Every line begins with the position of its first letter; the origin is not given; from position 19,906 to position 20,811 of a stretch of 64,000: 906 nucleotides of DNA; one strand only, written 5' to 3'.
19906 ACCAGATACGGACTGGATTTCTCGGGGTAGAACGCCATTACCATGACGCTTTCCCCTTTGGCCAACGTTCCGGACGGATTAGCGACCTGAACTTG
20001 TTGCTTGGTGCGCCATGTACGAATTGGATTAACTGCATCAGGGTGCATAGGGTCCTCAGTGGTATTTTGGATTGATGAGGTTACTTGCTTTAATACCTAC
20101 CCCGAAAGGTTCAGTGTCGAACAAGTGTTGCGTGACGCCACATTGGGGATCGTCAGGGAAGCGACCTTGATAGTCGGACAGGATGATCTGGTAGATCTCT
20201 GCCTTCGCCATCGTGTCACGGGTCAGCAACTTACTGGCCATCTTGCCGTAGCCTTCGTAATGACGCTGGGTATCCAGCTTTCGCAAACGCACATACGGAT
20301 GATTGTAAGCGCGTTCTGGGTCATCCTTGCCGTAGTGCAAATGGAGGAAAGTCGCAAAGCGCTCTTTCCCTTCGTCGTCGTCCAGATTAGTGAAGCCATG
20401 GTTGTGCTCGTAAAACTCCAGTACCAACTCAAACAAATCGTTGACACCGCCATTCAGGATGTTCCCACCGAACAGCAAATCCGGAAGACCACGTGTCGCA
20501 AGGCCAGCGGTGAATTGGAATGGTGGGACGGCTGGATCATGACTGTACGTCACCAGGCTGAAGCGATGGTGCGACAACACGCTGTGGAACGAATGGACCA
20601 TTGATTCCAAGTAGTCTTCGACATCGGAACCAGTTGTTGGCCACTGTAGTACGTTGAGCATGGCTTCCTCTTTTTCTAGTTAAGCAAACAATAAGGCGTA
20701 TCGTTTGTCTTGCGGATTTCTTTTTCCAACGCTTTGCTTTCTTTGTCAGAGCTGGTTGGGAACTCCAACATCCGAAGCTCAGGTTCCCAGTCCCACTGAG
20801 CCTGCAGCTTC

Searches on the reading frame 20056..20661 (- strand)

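Call 59: search_protein_families(library=pfam, proteins=[window:20056-20661:-], max_evalue=0.001)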
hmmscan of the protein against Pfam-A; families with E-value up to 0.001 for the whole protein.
window:20056-20661:- (201 aa): 1 family
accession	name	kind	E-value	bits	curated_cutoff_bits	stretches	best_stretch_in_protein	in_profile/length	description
PF14081.11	DUF4262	-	2.5e-07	31.4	28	1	34-174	7-126/127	Domain of unknown function (DUF4262)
